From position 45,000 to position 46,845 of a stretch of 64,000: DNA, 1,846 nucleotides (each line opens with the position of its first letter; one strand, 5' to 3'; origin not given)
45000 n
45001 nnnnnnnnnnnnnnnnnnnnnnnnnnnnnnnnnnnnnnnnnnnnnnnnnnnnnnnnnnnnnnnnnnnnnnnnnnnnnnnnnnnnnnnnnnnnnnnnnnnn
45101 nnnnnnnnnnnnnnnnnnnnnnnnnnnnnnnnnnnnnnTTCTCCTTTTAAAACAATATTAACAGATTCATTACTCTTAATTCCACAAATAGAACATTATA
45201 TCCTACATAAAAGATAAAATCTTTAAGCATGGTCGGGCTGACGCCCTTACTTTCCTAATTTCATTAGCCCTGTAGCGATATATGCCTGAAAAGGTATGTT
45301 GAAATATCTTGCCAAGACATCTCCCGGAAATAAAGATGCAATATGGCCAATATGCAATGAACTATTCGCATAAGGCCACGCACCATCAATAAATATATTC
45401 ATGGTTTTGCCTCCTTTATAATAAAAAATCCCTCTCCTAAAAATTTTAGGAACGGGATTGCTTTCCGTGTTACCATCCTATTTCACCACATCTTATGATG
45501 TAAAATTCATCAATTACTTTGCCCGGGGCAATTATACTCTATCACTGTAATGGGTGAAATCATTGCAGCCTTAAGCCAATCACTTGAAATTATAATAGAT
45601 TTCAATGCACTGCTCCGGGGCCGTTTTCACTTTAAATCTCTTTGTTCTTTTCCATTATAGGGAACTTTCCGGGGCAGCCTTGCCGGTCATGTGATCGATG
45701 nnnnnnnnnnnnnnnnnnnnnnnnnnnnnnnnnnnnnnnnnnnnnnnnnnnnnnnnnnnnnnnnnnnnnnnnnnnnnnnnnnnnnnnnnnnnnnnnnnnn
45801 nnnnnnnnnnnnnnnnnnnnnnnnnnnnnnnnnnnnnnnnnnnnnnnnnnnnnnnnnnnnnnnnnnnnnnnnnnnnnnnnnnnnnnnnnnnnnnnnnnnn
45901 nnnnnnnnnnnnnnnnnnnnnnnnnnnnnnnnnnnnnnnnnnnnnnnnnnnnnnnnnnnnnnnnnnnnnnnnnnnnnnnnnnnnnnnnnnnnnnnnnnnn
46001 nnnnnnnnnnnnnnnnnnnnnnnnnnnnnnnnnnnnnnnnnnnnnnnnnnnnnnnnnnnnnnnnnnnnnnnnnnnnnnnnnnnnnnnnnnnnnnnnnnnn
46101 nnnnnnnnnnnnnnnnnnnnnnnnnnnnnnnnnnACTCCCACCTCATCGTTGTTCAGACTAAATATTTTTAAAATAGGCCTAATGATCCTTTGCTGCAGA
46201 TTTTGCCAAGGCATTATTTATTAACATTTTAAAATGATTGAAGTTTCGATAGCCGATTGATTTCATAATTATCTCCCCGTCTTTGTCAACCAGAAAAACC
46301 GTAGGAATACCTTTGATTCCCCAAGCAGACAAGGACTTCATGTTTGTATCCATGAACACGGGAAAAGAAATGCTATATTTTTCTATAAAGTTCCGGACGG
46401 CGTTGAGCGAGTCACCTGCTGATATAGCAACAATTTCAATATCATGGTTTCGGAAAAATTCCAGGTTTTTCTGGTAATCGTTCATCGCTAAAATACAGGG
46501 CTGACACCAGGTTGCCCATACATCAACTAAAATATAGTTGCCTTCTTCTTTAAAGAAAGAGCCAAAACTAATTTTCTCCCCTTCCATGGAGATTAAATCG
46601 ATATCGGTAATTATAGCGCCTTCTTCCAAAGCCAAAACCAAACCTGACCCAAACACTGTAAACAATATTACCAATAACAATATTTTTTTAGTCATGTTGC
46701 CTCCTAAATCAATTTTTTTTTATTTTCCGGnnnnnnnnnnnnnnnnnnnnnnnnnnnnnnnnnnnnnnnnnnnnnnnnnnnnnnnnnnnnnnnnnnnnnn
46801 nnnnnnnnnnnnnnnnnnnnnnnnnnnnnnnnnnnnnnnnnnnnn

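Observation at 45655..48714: NapH-like membrane polyferredoxin - TlpA-like exported thioredoxin - PNPOx module next to MsrAB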

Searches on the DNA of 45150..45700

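Call 90: search_rna_families(source=window, start=45150, end=45700, threshold=evalue, max_evalue=1)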
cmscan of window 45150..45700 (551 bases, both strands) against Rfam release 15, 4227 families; matches with E-value up to 1: 1.
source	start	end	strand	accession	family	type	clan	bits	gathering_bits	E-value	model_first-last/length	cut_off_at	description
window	45445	45636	-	RF00230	T-box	Cis-reg; leader;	-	32.7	93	1.4e-05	1-219/219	no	T-box leader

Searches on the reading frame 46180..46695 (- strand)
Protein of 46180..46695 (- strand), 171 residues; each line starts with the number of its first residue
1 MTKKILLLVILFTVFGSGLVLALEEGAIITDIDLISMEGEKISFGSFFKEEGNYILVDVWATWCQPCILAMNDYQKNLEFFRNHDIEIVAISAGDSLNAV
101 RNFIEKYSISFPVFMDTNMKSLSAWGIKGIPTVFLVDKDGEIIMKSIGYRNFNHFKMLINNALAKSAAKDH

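Call 3: search_protein_families(library=pfam, proteins=[window:46180-46695:-], max_evalue=0.01)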
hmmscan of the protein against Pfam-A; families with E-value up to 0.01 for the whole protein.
window:46180-46695:- (171 aa): 6 families
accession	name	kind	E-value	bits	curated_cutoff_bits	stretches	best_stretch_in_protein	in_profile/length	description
PF00578.27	AhpC-TSA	-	2.6e-20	73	26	1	29-142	5-121/124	AhpC/TSA family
PF08534.16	Redoxin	-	4.3e-17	62.7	26.6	1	37-151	16-137/148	Redoxin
PF13905.12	Thioredoxin_8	-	2.9e-15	56.8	27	1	52-142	1-94/94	Thioredoxin-like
PF13098.12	Thioredoxin_2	-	3.1e-09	37.6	27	1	49-156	2-101/104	Thioredoxin-like domain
PF00085.26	Thioredoxin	-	1.4e-07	31.9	23.5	1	43-96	9-61/103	Thioredoxin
PF13911.12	AhpC-TSA_2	-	3.1e-05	24.7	27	1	78-138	6-56/114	AhpC/TSA antioxidant enzyme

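Call 4: search_protein_families(library=ncbifam, proteins=[window:46180-46695:-], max_evalue=0.01)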
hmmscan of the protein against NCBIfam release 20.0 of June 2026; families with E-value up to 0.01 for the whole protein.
window:46180-46695:- (171 aa): 16 families
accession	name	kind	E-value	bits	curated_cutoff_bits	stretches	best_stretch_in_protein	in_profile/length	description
NF002854.0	PRK03147.1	subfamily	8.3e-27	94.2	170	1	22-152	35-162/176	thiol-disulfide oxidoreductase ResA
NF041202.1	StoA_CxxC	exception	1.5e-17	63.9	210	1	8-149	12-151/163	endospore biogenesis thiol-disulfide oxidoreductase StoA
TIGR00385.1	dsbE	subfamily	2.1e-12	47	123.15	1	50-158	61-166/173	DsbE family thiol:disulfide interchange protein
NF047696.1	ThlDiSintTplARhiz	equivalog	5.8e-11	42.6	230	1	25-163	73-216/219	thiol:disulfide interchange protein TlpA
TIGR01068.1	thioredoxin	equivalog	6.7e-10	39.1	96.8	1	43-161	5-99/101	thioredoxin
NF041054.1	WAxxUGC_long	equivalog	1.5e-09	37.6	300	1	27-144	82-196/354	ResA-like WAxxUGC motif-containing protein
NF006898.0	PRK09381.1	equivalog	1.9e-07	31.5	138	1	49-69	19-38/109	thioredoxin TrxA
NF010625.0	PRK14018.1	equivalog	1.1e-06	27.4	522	1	50-165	54-175/521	bifunctional peptide-methionine (S)-S-oxide reductase MsrA/peptide-methionine (R)-S-oxide reductase MsrB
NF011941.0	PRK15412.1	equivalog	2e-06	27.5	359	1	49-153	65-166/185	thiol:disulfide interchange protein DsbE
NF006960.0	PRK09437.1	equivalog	5.9e-06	26.3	140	1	22-154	3-144/156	thioredoxin-dependent thiol peroxidase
NF053650.1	PerredPrxQDein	equivalog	6.3e-06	26.2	260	1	49-129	18-100/148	thioredoxin-dependent peroxiredoxin PrxQ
TIGR01126.1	pdi_dom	equivalog_domain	9.1e-06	25.9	107.2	0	44-99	6-63/105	protein disulfide-isomerase domain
NF008229.0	PRK10996.1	equivalog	4.3e-05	23.3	125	1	44-71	45-71/141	thioredoxin TrxC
NF045694.1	seleno_TsoB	exception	0.00037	18.7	805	1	50-142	472-549/572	rhodanese/DsbD fusion-like selenoprotein TsoB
NF040769.1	SelL_rel_redox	subfamily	0.0032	17.1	120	0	63-128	36-101/173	SelL-related redox protein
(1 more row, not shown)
